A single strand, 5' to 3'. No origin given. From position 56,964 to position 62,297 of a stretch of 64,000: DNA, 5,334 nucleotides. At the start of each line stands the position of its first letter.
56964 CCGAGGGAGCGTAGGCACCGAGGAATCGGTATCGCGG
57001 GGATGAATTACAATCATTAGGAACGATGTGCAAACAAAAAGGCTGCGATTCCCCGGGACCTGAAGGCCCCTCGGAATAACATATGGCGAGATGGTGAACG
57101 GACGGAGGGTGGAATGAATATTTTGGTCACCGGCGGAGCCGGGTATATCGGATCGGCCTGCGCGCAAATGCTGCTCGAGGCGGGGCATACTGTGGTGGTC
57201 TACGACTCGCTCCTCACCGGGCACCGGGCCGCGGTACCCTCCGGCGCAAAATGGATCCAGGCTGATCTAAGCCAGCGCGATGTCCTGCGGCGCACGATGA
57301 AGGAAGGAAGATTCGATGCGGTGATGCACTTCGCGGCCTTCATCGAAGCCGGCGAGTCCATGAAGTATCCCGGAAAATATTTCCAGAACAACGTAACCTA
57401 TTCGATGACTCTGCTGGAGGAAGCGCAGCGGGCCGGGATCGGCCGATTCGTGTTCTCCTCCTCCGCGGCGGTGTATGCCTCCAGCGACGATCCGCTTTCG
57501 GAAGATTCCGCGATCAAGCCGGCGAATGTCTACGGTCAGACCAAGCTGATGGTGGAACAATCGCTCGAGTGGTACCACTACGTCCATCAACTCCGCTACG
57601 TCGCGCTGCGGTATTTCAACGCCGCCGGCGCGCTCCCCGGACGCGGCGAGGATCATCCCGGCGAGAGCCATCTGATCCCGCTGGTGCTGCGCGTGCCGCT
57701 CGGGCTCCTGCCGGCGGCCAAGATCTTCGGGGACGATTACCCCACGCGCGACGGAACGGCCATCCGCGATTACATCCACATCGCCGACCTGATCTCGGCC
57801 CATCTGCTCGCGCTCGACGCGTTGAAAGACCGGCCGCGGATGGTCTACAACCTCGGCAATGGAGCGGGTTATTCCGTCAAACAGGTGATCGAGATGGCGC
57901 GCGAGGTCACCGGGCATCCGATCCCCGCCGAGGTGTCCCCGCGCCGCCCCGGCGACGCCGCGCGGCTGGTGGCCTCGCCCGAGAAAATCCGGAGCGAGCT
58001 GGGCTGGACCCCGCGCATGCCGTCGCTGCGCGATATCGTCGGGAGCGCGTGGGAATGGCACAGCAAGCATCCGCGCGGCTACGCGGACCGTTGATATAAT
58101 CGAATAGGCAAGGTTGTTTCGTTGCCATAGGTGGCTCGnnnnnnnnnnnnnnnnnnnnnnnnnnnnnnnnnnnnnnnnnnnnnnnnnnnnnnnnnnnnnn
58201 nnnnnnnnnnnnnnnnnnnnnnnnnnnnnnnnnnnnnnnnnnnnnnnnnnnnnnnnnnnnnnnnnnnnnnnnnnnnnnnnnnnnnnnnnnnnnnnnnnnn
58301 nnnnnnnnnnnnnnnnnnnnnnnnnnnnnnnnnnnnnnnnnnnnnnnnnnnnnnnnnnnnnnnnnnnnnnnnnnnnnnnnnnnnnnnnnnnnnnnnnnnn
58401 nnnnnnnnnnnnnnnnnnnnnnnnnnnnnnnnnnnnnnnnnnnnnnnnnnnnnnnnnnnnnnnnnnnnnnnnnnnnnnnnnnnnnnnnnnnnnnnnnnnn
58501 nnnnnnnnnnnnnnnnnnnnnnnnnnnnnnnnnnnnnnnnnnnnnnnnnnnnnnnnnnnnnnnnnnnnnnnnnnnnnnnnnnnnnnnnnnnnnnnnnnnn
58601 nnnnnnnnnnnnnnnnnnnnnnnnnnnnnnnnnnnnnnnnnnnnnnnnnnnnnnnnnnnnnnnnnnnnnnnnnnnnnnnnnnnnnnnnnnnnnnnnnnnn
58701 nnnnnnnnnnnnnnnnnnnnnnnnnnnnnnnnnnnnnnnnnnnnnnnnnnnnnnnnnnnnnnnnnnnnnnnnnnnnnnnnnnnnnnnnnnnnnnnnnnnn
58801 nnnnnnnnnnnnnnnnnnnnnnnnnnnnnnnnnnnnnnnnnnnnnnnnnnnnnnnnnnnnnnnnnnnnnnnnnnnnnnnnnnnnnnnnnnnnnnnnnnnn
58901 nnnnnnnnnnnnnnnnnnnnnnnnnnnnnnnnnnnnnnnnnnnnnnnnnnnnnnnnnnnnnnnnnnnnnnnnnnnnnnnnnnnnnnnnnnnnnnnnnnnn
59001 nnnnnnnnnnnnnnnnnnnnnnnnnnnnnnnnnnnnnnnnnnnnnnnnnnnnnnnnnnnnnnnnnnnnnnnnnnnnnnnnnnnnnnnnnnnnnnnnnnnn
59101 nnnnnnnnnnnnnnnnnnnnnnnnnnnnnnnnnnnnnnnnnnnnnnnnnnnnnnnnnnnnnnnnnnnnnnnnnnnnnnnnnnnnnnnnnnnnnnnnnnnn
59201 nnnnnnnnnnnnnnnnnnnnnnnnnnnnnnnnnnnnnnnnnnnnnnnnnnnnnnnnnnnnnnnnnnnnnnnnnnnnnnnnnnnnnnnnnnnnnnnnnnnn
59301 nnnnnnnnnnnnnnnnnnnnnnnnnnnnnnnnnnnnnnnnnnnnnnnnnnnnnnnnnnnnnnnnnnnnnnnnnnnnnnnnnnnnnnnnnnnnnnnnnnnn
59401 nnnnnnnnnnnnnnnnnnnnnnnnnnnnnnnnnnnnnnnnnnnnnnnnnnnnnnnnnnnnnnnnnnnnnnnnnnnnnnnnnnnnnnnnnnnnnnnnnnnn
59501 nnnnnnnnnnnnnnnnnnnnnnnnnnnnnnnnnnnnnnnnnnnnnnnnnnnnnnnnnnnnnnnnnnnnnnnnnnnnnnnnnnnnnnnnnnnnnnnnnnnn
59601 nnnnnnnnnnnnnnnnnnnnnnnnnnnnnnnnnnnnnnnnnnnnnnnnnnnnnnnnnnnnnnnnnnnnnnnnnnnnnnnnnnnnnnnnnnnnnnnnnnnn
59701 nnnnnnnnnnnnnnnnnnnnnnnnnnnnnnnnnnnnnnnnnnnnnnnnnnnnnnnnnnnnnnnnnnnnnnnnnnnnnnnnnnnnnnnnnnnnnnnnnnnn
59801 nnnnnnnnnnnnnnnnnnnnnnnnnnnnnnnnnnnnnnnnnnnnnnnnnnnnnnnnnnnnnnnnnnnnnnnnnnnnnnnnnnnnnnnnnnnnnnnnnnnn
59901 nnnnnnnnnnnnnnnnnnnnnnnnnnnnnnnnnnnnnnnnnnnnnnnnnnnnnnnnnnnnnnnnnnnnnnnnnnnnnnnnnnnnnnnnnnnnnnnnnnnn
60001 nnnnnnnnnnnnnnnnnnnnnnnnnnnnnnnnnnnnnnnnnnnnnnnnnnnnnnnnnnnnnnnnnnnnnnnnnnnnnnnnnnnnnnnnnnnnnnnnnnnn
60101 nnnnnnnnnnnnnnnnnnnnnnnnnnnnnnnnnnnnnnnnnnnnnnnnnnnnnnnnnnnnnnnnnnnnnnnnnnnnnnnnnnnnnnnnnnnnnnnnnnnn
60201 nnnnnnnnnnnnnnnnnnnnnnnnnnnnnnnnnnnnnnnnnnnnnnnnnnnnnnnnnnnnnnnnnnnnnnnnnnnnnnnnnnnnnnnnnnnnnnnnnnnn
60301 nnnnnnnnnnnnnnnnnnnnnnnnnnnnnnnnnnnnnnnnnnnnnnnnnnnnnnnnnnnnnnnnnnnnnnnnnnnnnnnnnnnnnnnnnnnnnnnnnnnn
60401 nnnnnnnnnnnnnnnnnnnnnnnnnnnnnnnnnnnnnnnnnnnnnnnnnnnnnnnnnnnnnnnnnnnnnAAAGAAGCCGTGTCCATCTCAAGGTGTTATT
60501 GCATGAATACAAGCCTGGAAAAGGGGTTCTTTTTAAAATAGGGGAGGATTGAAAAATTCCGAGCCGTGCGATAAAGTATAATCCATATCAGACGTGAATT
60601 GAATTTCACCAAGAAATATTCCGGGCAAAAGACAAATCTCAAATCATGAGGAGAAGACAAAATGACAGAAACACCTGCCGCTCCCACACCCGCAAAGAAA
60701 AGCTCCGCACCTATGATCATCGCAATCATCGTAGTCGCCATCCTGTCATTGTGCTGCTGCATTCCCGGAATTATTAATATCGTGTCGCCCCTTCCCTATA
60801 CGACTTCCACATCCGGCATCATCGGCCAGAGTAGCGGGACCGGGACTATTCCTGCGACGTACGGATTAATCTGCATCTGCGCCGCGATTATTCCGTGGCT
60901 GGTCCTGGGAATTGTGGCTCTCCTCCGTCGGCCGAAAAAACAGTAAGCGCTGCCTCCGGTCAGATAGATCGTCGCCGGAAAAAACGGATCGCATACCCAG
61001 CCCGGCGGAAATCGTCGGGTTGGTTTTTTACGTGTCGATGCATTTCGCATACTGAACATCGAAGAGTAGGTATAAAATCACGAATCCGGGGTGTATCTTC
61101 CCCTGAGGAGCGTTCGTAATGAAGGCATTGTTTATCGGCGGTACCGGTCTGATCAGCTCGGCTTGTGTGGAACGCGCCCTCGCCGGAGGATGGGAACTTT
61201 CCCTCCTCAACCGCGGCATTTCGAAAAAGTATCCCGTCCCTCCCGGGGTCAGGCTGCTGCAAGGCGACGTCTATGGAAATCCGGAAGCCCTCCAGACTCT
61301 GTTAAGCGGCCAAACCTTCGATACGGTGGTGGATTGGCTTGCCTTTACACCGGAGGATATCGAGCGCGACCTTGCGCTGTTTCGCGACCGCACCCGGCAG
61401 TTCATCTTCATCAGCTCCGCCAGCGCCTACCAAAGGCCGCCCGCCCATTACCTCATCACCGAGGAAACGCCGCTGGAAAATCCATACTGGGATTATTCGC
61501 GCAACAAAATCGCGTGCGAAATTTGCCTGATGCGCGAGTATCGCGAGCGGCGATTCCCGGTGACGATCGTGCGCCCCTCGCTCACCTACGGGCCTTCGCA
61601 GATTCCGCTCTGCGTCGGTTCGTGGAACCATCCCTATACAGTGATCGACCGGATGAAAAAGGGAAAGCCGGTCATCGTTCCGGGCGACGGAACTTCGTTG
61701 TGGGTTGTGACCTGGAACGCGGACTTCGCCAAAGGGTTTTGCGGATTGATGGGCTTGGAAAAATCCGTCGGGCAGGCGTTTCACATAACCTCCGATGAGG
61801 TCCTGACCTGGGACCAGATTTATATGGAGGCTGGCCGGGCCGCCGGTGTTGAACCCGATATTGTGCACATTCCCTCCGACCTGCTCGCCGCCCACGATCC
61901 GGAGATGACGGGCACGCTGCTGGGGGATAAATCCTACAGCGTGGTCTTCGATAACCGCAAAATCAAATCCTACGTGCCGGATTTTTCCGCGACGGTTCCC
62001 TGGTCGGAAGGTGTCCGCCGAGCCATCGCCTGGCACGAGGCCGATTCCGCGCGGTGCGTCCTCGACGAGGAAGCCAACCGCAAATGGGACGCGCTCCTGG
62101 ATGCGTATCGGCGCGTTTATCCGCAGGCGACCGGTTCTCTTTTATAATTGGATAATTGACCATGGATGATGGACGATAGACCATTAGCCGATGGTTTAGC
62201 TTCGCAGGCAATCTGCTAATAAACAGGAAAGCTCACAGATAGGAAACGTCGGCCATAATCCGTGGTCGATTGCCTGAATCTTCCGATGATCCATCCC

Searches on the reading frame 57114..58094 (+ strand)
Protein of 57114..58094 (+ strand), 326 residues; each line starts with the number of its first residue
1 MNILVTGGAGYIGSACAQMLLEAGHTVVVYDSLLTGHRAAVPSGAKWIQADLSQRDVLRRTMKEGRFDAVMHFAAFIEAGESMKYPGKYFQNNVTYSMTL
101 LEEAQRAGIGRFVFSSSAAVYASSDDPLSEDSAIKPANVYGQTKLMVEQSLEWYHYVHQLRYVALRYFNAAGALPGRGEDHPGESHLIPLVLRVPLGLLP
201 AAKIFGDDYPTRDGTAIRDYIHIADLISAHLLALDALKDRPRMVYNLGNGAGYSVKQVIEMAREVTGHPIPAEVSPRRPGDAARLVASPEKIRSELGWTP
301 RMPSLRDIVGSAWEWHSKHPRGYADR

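Call 8: search_protein_families(library=pfam, proteins=[window:57114-58094:+], max_evalue=0.01)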
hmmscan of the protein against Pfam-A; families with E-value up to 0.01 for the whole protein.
window:57114-58094:+ (326 aa): 14 families
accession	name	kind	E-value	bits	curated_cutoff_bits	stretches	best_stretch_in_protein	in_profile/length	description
PF01370.27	Epimerase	-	6.7e-55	186.6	20.9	1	3-248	1-240/240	NAD dependent epimerase/dehydratase family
PF16363.11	GDP_Man_Dehyd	-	9.2e-45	154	27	1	4-302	1-323/332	GDP-mannose 4,6 dehydratase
PF04321.23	RmlD_sub_bind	-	1.9e-16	60.4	27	1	1-152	1-137/287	RmlD substrate binding domain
PF02719.21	Polysacc_synt_2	-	1.7e-13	50.8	20.2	1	3-172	1-173/293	Polysaccharide biosynthesis protein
PF01073.25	3Beta_HSD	-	1.3e-11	44.5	22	1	4-149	1-155/280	3-beta hydroxysteroid dehydrogenase/isomerase family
PF13460.12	NAD_binding_10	-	3.7e-09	37.1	27.2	1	7-166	1-142/184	NAD(P)H-binding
PF05368.20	NmrA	-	3.4e-08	33.9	27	1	2-118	4-108/298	NmrA-like family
PF00106.31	adh_short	-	0.00024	21.1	26.6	1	3-64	3-70/195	short chain dehydrogenase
PF13561.12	adh_short_C2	-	0.00043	20.4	27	1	12-150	8-153/236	Enoyl-(Acyl carrier protein) reductase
PF07993.18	NAD_binding_4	-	0.0013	18.4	20.1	0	66-166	88-203/258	Male sterility protein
PF02737.24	3HCDH_N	-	0.0032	17.9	22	1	8-73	6-66/180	3-hydroxyacyl-CoA dehydrogenase, NAD binding domain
PF02254.24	TrkA_N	-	0.005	17.6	23.8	1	8-61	5-58/116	TrkA-N domain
PF01266.30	DAO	-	0.0082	16.1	27.9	0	8-52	6-50/353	FAD dependent oxidoreductase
PF03435.24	Sacchrp_dh_NADP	-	0.0089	16.8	25.1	0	8-84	5-86/129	Saccharopine dehydrogenase NADP binding domain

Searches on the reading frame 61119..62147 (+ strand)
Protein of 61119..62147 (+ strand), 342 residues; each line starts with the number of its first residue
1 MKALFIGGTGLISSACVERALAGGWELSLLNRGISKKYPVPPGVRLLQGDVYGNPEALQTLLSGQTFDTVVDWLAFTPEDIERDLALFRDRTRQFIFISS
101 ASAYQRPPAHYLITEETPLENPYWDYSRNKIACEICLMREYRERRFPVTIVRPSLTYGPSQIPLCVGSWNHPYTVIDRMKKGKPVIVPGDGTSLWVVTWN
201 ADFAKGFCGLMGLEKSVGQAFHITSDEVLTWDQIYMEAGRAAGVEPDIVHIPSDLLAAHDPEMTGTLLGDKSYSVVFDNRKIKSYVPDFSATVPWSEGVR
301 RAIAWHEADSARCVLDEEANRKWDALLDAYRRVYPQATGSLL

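Call 8: search_protein_families(library=pfam, proteins=[window:61119-62147:+], max_evalue=0.01)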
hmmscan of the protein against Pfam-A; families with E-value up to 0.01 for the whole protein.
window:61119-62147:+ (342 aa): 4 families
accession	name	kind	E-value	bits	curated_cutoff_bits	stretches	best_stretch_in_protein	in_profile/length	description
PF01370.27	Epimerase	-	2.8e-16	60.1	20.9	1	4-210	2-224/240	NAD dependent epimerase/dehydratase family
PF13460.12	NAD_binding_10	-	9.8e-05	22.7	27.2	1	7-154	1-144/184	NAD(P)H-binding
PF16363.11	GDP_Man_Dehyd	-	0.00054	19.9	27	1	91-209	120-235/332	GDP-mannose 4,6 dehydratase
PF07993.18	NAD_binding_4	-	0.0048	16.5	20.1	1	92-177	129-228/258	Male sterility protein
